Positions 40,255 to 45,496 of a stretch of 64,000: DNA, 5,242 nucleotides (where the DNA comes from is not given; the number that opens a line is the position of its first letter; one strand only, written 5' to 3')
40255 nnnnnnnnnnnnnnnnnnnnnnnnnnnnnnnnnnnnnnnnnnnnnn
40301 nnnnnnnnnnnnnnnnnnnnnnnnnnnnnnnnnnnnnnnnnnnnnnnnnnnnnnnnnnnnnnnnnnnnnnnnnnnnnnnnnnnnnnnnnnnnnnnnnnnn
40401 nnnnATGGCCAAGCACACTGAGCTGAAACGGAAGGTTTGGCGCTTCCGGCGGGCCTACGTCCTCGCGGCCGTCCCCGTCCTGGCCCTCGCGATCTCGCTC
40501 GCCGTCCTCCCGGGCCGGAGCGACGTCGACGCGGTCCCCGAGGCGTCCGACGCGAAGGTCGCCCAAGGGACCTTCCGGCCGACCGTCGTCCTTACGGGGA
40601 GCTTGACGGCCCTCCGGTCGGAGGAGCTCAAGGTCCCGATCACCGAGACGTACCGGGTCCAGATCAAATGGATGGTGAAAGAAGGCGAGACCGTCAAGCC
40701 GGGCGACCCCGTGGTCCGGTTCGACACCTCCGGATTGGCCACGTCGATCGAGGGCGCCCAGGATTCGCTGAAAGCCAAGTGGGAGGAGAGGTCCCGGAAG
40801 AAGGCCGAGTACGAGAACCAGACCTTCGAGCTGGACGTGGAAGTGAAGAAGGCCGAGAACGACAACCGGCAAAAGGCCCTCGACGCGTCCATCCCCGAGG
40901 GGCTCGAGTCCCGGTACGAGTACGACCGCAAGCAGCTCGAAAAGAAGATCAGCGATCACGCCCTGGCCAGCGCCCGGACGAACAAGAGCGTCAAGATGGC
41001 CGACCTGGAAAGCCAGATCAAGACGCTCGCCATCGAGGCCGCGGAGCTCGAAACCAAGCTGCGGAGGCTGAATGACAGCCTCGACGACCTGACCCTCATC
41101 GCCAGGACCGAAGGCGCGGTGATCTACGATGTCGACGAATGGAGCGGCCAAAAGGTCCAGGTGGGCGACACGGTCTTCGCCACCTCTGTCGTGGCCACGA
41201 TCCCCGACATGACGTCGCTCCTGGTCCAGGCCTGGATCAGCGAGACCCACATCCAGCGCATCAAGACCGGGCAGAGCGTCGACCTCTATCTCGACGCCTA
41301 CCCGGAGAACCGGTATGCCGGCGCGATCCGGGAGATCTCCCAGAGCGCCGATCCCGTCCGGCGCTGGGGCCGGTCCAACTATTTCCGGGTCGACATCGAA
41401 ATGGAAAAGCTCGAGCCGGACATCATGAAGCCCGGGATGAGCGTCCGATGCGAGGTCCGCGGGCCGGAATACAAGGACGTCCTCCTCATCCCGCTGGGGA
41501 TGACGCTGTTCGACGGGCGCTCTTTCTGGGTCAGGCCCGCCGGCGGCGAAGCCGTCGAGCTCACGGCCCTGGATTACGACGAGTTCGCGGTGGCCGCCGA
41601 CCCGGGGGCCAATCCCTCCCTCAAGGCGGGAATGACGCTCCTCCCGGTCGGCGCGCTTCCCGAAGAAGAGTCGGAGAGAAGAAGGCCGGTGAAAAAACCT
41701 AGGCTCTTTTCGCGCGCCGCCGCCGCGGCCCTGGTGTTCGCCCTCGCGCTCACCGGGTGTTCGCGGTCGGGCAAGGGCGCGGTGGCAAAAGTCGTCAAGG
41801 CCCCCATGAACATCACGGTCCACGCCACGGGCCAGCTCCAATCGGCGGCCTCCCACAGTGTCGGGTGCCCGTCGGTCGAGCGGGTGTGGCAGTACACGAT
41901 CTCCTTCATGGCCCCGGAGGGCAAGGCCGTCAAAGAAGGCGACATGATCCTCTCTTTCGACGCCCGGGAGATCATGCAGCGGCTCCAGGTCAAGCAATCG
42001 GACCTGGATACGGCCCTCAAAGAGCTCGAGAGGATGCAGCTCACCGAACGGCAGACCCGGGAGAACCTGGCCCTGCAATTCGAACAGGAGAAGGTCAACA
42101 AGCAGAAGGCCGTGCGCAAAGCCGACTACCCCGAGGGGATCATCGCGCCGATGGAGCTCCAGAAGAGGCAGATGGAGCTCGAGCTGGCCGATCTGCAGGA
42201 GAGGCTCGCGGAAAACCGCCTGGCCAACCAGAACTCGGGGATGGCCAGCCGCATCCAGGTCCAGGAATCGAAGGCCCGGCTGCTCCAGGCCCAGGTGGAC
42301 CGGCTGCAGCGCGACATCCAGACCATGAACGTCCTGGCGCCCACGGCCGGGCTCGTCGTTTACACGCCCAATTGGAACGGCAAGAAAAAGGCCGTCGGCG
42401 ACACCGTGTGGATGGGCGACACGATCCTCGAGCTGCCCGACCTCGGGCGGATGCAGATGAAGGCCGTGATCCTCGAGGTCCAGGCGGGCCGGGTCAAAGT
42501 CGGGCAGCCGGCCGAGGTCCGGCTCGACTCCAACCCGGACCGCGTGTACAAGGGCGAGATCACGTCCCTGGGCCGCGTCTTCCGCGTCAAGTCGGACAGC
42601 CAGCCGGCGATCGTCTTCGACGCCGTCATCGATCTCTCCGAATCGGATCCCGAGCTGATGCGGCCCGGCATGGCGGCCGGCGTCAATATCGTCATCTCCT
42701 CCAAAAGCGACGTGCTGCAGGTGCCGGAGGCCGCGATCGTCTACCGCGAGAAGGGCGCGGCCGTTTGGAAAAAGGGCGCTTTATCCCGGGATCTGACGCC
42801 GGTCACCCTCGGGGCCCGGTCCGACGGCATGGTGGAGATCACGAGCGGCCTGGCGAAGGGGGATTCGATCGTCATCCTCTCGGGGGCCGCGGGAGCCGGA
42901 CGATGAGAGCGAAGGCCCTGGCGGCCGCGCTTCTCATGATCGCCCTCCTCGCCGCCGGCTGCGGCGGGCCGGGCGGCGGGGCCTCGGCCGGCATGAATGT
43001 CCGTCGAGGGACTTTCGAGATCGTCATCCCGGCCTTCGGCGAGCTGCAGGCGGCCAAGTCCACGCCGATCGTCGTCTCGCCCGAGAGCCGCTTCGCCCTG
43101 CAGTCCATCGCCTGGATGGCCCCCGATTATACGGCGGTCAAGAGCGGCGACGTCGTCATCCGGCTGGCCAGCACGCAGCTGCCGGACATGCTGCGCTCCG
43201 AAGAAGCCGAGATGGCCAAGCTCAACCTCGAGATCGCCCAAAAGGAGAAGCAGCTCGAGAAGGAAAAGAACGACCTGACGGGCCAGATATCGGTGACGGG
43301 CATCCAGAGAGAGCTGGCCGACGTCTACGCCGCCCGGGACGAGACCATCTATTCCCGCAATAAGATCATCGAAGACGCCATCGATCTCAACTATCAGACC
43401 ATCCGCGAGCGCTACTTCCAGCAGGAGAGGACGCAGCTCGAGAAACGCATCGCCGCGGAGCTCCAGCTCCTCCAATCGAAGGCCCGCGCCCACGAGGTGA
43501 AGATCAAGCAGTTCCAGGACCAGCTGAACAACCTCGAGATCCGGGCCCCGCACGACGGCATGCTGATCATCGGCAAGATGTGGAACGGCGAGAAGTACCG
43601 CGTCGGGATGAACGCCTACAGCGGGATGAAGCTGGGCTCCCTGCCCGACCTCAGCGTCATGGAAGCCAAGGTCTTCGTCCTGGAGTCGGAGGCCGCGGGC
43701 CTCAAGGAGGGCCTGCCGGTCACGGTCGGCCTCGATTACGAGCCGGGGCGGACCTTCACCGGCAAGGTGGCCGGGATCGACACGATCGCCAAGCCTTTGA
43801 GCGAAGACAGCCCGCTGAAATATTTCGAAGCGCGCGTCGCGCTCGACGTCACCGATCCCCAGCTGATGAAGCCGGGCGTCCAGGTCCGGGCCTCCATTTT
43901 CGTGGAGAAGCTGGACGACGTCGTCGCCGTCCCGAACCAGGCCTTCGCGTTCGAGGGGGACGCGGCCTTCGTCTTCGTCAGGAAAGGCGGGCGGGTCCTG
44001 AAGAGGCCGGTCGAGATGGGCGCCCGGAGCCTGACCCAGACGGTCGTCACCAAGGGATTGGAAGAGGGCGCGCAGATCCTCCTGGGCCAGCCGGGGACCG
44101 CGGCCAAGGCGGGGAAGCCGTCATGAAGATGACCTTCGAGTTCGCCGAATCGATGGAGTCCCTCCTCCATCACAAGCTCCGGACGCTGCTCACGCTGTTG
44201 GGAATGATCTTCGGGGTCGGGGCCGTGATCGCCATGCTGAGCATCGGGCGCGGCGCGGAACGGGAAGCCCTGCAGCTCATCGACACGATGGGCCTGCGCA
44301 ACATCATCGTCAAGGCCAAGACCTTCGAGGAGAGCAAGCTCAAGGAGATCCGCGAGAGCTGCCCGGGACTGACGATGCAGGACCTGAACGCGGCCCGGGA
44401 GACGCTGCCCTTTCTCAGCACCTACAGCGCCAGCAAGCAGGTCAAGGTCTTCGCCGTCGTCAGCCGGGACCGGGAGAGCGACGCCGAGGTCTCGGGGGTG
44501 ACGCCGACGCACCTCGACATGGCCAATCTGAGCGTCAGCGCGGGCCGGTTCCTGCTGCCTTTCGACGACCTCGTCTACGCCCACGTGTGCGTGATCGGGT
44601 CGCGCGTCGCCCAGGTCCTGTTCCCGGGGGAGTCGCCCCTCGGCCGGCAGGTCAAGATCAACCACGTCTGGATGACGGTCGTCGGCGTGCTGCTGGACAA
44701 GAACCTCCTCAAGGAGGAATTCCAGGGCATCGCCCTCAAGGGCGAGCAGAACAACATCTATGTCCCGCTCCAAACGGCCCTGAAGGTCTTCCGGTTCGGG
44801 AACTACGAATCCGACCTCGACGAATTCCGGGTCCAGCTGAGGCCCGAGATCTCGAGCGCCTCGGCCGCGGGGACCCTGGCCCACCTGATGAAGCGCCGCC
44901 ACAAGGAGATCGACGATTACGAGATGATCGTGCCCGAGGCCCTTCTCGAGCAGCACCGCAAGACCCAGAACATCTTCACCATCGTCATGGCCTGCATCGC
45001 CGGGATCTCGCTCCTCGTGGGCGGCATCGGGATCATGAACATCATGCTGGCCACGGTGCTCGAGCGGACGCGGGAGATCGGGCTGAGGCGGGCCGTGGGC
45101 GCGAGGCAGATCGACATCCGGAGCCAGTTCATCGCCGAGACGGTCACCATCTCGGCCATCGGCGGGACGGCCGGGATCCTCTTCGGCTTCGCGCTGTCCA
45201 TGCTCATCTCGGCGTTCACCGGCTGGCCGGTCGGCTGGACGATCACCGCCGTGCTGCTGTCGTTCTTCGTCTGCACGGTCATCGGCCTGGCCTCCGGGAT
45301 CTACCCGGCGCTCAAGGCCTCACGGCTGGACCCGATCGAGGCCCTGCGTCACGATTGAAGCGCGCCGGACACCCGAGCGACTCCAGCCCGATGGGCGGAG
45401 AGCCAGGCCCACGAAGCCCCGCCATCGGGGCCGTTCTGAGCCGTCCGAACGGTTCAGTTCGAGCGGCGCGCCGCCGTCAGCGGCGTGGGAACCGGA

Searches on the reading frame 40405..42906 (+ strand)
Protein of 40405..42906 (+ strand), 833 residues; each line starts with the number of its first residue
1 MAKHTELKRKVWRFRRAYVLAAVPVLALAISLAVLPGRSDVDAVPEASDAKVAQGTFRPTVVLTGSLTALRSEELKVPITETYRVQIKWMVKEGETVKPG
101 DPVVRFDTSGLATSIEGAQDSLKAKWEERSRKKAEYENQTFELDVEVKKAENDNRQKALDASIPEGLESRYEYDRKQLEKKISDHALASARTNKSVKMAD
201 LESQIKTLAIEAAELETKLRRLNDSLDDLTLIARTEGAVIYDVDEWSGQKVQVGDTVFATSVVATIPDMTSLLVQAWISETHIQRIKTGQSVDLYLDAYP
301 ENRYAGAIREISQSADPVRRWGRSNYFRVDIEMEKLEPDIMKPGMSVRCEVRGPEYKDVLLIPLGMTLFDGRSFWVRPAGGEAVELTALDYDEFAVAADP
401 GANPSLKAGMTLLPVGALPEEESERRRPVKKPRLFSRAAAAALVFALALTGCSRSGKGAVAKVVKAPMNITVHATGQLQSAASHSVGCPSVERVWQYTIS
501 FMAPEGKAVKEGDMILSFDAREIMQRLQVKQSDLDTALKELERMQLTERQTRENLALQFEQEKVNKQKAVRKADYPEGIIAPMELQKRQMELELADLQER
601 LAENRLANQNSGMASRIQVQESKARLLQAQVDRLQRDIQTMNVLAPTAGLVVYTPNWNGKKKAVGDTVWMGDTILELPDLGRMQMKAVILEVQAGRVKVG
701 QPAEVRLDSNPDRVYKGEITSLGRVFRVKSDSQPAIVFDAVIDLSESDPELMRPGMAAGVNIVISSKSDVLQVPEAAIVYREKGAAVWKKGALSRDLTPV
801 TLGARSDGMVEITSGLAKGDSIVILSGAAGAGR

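Call 10: search_protein_families(library=pfam, proteins=[window:40405-42906:+])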
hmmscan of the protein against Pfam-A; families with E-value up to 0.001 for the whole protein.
window:40405-42906:+ (833 aa): 3 families
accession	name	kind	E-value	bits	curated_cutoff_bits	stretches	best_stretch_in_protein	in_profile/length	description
PF13437.12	HlyD_3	-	4.2e-23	82.6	22.2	2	239-339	9-101/106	HlyD family secretion protein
PF16576.10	HlyD_D23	-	1.7e-18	67.2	30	2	184-321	77-194/214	Barrel-sandwich domain of CusB or HlyD membrane-fusion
PF00364.28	Biotin_lipoyl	-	1.3e-05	25.4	22.1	0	83-104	12-34/73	Biotin-requiring enzyme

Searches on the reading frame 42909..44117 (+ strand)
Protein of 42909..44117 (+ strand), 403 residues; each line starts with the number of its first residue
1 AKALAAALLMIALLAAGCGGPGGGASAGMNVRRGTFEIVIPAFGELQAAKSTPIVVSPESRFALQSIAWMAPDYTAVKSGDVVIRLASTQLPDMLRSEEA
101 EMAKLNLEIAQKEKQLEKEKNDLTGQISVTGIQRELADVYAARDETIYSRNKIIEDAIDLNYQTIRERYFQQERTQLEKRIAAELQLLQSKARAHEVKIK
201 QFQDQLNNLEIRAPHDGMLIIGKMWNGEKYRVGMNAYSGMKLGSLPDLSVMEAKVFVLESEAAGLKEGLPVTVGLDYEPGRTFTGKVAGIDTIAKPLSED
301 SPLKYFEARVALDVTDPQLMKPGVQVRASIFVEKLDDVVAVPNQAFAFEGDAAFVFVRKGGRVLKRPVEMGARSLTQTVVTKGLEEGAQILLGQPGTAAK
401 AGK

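Call 24: search_protein_families(library=pfam, proteins=[window:42909-44117:+], max_evalue=0.01)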
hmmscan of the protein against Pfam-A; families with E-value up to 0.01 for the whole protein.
window:42909-44117:+ (403 aa): 2 families
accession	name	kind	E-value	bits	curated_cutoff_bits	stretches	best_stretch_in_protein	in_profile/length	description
PF16576.10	HlyD_D23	-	4.4e-09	36.4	30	1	164-296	65-190/214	Barrel-sandwich domain of CusB or HlyD membrane-fusion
PF13437.12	HlyD_3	-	1.6e-06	29.2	22.2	1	211-323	2-106/106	HlyD family secretion protein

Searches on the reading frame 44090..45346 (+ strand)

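Call 27: search_protein_families(library=pfam, proteins=[window:44090-45346:+], max_evalue=0.01)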
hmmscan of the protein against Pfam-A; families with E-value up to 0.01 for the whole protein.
window:44090-45346:+ (419 aa): 3 families
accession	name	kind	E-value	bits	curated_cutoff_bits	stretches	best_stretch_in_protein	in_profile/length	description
PF12704.14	MacB_PCD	-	8.9e-34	118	27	1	32-262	1-203/207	MacB-like periplasmic core domain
PF02687.27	FtsX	-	1e-19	71.2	25.5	1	302-415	2-120/120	FtsX-like permease C-terminal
PF03169.20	OPT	-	0.0074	15.4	25.8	1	280-404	278-406/623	OPT oligopeptide transporter protein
